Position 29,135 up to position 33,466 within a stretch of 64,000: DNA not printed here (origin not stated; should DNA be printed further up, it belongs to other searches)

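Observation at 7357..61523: Dispersed family of tandem 22-bp near-palindromic units with a GATATC-centred core at 10 or more intergenic loci in 64 kb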

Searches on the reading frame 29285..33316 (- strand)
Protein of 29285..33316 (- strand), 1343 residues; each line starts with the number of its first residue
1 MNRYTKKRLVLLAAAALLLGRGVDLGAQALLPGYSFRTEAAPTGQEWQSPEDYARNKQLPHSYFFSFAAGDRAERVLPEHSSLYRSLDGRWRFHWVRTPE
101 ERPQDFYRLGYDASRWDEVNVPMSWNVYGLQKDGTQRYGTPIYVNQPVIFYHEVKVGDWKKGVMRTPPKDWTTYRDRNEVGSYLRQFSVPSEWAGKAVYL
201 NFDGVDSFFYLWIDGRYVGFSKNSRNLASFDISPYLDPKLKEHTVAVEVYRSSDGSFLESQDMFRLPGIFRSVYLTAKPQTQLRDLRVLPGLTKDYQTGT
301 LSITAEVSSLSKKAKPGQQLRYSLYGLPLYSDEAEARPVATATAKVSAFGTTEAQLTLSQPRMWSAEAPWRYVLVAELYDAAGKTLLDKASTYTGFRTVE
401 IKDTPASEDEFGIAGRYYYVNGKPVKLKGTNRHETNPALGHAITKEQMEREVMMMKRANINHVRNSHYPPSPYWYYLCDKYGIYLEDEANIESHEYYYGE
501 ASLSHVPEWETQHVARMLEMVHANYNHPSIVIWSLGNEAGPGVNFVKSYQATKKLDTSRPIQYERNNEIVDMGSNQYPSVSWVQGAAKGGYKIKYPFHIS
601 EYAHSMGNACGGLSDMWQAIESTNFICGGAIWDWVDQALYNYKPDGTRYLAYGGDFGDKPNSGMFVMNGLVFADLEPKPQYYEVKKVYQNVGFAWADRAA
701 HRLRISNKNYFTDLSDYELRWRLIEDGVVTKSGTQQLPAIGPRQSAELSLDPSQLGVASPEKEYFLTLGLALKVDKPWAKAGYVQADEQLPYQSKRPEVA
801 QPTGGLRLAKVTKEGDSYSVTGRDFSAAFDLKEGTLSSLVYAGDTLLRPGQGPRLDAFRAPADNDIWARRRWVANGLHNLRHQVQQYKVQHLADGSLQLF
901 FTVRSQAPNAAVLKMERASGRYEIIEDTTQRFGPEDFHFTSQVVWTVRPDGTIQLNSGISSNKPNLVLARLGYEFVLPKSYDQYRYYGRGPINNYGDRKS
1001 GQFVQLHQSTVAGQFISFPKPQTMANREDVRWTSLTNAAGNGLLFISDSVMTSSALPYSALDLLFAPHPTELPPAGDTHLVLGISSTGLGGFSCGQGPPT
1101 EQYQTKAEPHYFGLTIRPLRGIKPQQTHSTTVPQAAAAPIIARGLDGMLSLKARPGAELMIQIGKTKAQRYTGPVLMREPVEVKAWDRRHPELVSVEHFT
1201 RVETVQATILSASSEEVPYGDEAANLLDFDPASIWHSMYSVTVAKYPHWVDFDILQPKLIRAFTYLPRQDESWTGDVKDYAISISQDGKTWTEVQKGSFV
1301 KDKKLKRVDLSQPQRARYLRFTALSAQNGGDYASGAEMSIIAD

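Call 15: search_protein_families(library=ncbifam, proteins=[window:29285-33316:-])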
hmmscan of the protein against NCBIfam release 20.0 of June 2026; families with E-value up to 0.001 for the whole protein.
window:29285-33316:- (1343 aa): 11 families
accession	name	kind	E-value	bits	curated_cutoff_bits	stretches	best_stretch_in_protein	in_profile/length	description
NF052611.1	beta_gal_Bga2A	equivalog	2.4e-240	800.5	999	1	49-1110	4-997/1007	beta-galactosidase, LacZ type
NF007666.0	PRK10340.1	equivalog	2.8e-208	694.2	1284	2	177-1121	107-1002/1030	beta-galactosidase subunit alpha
NF041100.1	betagal_LacZ_Ttogales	equivalog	1.4e-189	632.2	2000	2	46-868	2-766/1090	beta-galactosidase LacZ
NF007074.0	PRK09525.1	subfamily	2.1e-179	598.6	1221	1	45-1093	15-1001/1027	beta-galactosidase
NF049891.1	Bet1-4galacdseBT4156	equivalog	5.5e-47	160.2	1700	1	176-845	74-707/946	exo-beta-1,4-galactosidase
NF041462.1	GalA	equivalog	2.8e-44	151.4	900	1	105-571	35-442/763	beta-galactosidase GalA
NF041463.1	GalB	equivalog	1.8e-41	141.8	900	1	103-554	87-494/869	beta-galactosidase GalB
NF050095.1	BetGlucuronLacZ4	equivalog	9.2e-33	113.2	950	1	179-567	60-441/666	beta-glucuronidase LacZ4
NF007538.0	PRK10150.1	equivalog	1.3e-28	99.7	544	1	177-562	61-449/607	beta-glucuronidase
NF049890.1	Bet1-4galacdseBT4151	equivalog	1.8e-21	75.8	1500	1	86-559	19-471/952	exo-beta-1,4-galactosidase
NF049877.1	GlucurArabfur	equivalog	2e-20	72.1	1800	1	178-547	421-778/1400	beta-d-glucuronidase/beta-L-arabinofuranosidase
